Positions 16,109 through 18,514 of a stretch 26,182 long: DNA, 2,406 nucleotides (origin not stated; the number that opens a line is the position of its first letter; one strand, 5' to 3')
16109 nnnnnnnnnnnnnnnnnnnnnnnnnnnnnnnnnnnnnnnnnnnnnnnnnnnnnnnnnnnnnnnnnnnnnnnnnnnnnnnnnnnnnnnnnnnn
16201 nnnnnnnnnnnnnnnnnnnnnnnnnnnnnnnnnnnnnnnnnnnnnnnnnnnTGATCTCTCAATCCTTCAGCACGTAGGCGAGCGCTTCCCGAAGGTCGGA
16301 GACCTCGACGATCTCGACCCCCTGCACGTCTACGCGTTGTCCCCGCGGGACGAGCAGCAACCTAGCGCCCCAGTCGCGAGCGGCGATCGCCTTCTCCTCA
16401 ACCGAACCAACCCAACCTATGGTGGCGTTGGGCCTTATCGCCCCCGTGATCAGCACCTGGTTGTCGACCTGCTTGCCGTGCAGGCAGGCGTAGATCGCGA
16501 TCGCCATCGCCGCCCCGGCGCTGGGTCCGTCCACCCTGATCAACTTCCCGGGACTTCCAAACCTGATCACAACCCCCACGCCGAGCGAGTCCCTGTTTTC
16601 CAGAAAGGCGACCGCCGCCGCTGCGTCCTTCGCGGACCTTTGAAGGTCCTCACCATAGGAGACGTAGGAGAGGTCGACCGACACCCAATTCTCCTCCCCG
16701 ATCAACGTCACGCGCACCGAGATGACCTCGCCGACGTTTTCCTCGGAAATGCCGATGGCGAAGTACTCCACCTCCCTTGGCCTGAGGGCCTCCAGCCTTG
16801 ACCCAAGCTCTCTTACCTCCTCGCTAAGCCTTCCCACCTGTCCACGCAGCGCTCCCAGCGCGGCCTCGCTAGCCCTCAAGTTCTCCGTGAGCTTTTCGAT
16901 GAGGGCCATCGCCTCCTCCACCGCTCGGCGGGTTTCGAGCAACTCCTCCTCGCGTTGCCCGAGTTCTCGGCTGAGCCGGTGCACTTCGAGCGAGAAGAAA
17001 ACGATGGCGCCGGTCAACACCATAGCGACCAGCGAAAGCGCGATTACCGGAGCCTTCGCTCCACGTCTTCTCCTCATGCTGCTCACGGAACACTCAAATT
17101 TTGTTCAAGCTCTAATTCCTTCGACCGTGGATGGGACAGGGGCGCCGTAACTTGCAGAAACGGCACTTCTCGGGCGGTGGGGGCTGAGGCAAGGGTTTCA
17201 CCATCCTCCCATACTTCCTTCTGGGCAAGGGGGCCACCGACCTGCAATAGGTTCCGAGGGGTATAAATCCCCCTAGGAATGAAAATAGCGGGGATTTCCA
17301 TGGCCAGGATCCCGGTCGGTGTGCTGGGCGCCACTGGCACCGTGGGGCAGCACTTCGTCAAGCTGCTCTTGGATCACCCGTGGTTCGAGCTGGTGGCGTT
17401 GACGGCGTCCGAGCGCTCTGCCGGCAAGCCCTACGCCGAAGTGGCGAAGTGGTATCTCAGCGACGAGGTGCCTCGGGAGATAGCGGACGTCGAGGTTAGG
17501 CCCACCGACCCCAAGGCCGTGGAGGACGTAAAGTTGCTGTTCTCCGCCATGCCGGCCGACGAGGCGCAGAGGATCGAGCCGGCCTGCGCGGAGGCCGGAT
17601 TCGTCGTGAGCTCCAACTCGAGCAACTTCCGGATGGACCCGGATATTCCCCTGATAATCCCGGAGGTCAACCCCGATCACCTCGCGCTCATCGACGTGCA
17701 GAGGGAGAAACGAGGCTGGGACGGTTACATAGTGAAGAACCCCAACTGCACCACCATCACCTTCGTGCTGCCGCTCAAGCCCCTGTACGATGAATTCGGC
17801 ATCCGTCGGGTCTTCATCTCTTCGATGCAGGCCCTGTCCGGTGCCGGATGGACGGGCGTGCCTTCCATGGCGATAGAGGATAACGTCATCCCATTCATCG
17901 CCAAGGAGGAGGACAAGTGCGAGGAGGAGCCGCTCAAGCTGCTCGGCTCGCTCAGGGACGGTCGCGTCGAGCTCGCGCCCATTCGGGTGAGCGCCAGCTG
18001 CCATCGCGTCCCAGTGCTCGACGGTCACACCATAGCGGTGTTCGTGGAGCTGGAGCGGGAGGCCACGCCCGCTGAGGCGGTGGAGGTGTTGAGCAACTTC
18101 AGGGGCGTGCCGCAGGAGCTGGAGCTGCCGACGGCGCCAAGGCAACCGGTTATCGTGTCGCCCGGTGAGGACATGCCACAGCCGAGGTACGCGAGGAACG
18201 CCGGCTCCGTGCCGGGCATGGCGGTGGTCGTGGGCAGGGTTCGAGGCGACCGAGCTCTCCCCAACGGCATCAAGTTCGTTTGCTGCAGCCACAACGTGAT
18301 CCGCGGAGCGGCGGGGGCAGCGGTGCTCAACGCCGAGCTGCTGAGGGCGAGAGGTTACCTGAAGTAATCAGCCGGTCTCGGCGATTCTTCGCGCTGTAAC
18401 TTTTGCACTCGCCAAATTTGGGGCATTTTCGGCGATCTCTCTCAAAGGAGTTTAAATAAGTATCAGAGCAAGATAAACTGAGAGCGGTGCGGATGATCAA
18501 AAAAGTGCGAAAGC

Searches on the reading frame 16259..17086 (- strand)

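Call 5: search_protein_families(library=ncbifam, proteins=[window:16259-17086:-])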
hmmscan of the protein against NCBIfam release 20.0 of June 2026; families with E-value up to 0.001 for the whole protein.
window:16259-17086:- (275 aa): 7 families
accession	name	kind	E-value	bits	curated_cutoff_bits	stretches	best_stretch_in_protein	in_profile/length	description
TIGR02902.1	spore_lonB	equivalog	3.4e-16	59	723.3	1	122-273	379-531/531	ATP-dependent protease LonB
TIGR02903.1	spore_lon_C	equivalog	1.7e-11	43.4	678.8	1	184-271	522-613/615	Lon family ATP-dependent protease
TIGR00763.1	lon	equivalog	7.9e-11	41.1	608.05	1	183-257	697-771/795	endopeptidase La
NF008053.0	PRK10787.1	equivalog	1e-09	37.1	891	1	179-264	669-754/784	endopeptidase La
TIGR00764.1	lon_rel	equivalog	1.3e-07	30.6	516.6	1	182-274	495-594/608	ATP-dependent protease LonB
TIGR00416.1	sms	equivalog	4.4e-06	25.7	403.05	1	183-269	366-454/454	DNA repair protein RadA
NF041438.1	SepM_fam_S16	equivalog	8.8e-06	24.9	200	1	184-248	225-291/340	SepM family pheromone-processing serine protease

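Call 6: search_protein_families(library=pfam, proteins=[window:16259-17086:-])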
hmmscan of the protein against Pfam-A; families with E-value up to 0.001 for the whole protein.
window:16259-17086:- (275 aa): 1 family
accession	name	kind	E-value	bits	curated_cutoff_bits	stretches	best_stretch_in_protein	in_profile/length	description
PF05362.19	Lon_C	-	2.6e-11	43.9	21.1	1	183-257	105-179/205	Lon protease (S16) C-terminal proteolytic domain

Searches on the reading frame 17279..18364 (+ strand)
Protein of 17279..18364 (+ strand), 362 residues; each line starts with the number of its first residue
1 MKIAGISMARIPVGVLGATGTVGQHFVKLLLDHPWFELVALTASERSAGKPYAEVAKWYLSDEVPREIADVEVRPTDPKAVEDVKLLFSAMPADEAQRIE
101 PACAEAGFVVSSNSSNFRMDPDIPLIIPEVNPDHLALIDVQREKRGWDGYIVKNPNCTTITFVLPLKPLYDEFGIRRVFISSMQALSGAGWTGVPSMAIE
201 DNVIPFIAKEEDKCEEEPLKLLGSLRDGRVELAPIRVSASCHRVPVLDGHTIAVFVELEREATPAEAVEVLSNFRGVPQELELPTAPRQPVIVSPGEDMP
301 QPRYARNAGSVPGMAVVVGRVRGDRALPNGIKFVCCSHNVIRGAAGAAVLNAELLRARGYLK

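Call 5: search_protein_families(library=ncbifam, proteins=[window:17279-18364:+])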
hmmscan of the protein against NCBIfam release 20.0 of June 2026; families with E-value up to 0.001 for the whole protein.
window:17279-18364:+ (362 aa): 9 families
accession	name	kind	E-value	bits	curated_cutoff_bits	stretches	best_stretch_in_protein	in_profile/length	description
NF006416.0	PRK08664.1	subfamily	5.9e-145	482.9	232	1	10-361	3-349/350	aspartate-semialdehyde dehydrogenase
TIGR00978.1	asd_EA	equivalog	9.1e-134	445.8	301.2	1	12-355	2-340/342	aspartate-semialdehyde dehydrogenase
NF011456.0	PRK14874.1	equivalog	4.2e-56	190.4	223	2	10-197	4-171/346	aspartate-semialdehyde dehydrogenase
TIGR01296.1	asd_B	equivalog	1.4e-47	162.5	324.2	2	13-201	2-171/339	aspartate-semialdehyde dehydrogenase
NF005229.0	PRK06728.1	equivalog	4.4e-35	121.1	628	2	13-196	8-171/347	aspartate-semialdehyde dehydrogenase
NF005957.0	PRK08040.1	equivalog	1e-19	71.2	273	1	13-198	7-173/336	aspartate-semialdehyde dehydrogenase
TIGR01850.1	argC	equivalog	4.6e-18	65.5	233.6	1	12-351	2-325/345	N-acetyl-gamma-glutamyl-phosphate reductase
NF004224.0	PRK05671.1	equivalog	1.7e-15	57.3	284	1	11-198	5-172/336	aspartate-semialdehyde dehydrogenase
NF005144.0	PRK06598.1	subfamily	1.8e-06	27.3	198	0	85-191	67-169/369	aspartate-semialdehyde dehydrogenase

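Call 6: search_protein_families(library=pfam, proteins=[window:17279-18364:+])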
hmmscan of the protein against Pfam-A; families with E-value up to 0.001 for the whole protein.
window:17279-18364:+ (362 aa): 2 families
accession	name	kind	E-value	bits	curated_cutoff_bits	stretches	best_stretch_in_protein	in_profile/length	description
PF02774.23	Semialdhyde_dhC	-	3.5e-37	128.8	26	1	166-341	1-183/184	Semialdehyde dehydrogenase, dimerisation domain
PF01118.30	Semialdhyde_dh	-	1.6e-36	125.8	26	1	13-136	2-119/121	Semialdehyde dehydrogenase, NAD binding domain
